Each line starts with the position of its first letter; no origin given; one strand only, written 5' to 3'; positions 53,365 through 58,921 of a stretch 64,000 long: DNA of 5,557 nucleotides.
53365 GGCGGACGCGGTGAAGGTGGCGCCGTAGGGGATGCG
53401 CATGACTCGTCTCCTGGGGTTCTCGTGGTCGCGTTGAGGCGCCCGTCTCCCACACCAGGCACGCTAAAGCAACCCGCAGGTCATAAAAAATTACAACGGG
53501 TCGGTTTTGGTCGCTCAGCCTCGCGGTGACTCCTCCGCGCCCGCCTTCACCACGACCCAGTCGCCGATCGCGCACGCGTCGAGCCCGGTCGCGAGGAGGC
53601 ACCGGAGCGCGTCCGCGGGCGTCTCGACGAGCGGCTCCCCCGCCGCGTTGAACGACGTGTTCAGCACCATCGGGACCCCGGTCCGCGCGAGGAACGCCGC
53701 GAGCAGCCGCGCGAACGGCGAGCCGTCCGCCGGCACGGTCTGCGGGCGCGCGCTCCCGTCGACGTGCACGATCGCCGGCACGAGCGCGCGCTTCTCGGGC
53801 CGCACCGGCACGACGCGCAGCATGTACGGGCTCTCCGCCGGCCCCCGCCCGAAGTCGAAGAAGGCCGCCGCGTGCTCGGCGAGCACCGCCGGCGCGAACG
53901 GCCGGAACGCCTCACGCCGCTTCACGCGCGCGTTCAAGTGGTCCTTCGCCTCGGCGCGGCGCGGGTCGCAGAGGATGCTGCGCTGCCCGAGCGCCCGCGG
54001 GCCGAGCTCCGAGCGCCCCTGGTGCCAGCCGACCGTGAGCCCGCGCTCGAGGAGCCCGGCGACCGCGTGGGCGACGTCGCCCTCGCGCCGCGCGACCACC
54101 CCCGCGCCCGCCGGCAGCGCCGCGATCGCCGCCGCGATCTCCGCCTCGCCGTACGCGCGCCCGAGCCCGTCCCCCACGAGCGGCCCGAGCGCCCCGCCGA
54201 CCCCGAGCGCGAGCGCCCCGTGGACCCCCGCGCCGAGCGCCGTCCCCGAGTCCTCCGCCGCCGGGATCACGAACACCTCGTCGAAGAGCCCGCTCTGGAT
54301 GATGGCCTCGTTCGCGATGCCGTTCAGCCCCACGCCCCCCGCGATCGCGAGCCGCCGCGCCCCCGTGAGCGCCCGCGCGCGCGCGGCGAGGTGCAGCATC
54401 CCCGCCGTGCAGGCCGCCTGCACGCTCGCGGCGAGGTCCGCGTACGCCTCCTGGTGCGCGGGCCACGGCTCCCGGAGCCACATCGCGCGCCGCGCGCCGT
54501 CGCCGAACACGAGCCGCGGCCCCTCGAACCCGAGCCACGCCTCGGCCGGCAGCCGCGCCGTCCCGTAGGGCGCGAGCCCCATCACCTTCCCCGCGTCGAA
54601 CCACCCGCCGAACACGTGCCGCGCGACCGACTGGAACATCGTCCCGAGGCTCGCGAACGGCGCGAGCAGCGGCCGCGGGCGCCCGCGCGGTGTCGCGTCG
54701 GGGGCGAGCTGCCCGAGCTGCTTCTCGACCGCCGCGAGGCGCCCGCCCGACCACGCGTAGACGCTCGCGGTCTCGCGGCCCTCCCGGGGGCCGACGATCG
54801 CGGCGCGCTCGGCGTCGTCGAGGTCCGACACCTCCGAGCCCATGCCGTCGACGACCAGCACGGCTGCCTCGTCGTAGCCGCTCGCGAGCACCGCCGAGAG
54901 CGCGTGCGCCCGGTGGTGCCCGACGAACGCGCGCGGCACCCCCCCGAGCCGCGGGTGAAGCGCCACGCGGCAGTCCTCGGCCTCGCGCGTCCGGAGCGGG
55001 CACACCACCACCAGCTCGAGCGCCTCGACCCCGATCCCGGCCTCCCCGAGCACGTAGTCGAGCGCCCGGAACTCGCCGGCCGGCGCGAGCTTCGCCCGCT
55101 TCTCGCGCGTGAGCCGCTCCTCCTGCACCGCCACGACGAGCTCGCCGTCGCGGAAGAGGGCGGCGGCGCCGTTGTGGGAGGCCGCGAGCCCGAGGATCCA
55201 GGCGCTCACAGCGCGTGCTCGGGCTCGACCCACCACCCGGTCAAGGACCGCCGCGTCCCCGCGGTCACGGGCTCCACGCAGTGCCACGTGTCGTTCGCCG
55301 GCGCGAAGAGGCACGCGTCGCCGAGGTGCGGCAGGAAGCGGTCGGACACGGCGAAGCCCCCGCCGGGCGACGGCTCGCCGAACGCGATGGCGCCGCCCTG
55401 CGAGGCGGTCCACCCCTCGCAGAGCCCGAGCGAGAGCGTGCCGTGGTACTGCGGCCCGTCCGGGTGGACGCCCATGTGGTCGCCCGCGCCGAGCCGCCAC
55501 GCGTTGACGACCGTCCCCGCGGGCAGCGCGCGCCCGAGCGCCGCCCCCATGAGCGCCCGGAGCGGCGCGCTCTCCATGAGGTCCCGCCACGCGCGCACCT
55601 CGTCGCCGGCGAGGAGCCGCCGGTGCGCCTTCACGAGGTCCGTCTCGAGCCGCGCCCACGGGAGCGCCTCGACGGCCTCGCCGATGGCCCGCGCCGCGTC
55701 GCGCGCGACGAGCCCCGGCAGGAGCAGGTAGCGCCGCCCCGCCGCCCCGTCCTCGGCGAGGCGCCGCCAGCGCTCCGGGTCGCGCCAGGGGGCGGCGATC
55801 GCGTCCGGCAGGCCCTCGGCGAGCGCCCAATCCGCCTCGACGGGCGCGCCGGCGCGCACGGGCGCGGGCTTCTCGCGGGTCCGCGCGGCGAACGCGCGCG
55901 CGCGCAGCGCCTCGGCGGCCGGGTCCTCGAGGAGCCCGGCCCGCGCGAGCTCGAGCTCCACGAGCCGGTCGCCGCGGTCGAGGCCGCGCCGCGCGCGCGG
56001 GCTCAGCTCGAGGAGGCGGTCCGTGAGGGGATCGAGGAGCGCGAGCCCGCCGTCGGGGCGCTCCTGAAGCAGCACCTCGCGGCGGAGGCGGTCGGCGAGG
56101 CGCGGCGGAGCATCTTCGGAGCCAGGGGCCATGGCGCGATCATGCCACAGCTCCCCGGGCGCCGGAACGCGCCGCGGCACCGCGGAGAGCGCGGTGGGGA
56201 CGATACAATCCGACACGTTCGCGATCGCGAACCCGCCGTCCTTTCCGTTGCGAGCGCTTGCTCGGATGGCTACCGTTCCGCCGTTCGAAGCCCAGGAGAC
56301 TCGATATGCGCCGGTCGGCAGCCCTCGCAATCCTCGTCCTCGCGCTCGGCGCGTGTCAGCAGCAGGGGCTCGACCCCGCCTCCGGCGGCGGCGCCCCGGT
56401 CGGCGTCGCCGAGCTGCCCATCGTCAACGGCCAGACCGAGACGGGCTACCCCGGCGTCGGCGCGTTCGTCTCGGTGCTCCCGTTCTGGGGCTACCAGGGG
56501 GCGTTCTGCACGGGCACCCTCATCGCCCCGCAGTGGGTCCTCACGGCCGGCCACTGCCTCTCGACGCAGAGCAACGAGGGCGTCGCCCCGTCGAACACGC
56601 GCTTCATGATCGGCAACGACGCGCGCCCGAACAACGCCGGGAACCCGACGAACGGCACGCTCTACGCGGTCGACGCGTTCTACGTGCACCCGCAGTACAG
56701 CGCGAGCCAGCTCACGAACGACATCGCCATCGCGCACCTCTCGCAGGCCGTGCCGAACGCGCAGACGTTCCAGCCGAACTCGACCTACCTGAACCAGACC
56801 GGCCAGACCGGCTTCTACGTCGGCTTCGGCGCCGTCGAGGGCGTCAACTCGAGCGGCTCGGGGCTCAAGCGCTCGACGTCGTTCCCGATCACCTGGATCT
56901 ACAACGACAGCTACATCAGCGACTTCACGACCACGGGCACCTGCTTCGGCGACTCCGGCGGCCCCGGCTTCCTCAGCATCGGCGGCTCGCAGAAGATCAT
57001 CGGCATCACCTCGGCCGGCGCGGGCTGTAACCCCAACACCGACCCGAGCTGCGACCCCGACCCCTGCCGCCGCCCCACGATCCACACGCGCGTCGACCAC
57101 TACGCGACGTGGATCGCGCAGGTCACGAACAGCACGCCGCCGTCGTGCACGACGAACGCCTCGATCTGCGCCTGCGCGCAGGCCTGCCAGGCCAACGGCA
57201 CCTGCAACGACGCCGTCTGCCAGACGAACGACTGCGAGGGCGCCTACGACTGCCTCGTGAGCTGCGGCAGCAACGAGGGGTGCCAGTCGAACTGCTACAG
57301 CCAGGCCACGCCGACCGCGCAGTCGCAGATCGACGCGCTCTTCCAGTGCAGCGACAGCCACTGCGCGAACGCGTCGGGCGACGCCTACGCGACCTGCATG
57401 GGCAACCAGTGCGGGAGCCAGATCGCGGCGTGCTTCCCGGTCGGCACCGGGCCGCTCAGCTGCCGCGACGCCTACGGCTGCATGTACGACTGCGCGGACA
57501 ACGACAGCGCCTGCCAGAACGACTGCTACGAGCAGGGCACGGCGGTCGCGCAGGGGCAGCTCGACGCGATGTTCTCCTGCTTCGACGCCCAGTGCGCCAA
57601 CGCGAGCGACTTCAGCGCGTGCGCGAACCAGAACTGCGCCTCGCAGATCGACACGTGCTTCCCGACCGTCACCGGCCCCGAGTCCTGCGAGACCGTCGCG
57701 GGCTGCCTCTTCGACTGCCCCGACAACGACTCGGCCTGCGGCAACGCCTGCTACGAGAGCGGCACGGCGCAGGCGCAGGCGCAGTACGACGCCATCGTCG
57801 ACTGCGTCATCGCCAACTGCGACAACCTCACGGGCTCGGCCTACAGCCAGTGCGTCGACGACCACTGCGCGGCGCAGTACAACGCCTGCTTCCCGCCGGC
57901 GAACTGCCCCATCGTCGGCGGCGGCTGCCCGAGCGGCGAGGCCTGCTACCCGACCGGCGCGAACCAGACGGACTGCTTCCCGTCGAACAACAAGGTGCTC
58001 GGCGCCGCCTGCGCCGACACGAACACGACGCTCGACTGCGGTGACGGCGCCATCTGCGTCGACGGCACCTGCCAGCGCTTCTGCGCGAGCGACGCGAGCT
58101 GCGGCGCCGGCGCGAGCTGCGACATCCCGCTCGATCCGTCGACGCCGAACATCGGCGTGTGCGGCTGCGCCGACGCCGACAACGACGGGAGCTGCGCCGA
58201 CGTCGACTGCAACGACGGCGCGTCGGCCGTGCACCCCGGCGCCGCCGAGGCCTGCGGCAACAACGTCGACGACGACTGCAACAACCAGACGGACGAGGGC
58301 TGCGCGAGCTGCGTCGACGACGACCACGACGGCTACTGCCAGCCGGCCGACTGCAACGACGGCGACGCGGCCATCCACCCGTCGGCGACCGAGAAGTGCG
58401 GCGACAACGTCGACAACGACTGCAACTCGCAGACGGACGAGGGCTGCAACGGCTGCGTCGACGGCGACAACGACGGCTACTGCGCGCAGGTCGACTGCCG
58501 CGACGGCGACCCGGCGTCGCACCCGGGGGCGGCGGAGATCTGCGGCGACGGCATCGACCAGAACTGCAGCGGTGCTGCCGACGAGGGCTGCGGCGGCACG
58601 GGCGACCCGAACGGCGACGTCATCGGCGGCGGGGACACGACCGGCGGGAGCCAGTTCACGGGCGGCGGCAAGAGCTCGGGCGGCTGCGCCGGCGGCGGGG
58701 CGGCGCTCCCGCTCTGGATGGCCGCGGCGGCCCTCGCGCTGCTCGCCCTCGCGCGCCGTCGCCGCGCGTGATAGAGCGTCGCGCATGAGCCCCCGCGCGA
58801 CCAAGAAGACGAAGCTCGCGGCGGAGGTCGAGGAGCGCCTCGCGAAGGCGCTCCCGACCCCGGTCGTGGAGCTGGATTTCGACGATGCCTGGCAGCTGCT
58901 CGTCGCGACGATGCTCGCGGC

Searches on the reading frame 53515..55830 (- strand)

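Call 75: search_protein_families(library=pfam, proteins=[window:53515-55830:-], max_evalue=0.001)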
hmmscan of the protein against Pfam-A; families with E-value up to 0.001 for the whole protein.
window:53515-55830:- (771 aa): 2 families
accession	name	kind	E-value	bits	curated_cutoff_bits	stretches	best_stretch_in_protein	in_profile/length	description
PF16861.10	Carbam_trans_C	-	1.8e-61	207.1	27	1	592-762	2-170/170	Carbamoyltransferase C-terminus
PF02543.21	Carbam_trans_N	-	1.5e-28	100.7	24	2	463-535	273-345/346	Carbamoyltransferase N-terminus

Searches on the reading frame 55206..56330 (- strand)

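Call 75: search_protein_families(library=pfam, proteins=[window:55206-56330:-], max_evalue=0.001)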
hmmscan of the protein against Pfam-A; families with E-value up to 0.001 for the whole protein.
window:55206-56330:- (374 aa): 2 families
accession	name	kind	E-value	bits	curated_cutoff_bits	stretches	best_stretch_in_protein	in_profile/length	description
PF13640.12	2OG-FeII_Oxy_3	-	2.5e-08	35.2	27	1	279-367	5-97/98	2OG-Fe(II) oxygenase superfamily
PF13661.12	2OG-FeII_Oxy_4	-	9.8e-05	23.2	27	1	298-367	25-97/98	2OG-Fe(II) oxygenase superfamily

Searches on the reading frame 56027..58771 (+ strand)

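Call 9: search_protein_families(library=pfam, proteins=[window:56027-58771:+], max_evalue=1)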
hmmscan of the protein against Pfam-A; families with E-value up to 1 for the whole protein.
window:56027-58771:+ (914 aa): 3 families
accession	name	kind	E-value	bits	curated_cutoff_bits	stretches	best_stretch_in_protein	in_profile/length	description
PF11617.13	Cu-binding_MopE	-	2.1e-24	85.8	27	3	823-853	1-30/30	Putative metal-binding motif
PF00089.32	Trypsin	-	3.1e-24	86.5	20.6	1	158-363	24-220/220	Trypsin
PF13365.12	Trypsin_2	-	3.5e-08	34.7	27.6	1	161-316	1-136/144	Trypsin-like peptidase domain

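Call 50: search_protein_families(library=ncbifam, proteins=[window:56027-58771:+], max_evalue=0.01)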
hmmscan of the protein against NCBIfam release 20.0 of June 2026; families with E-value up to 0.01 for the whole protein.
window:56027-58771:+ (914 aa): 0 families
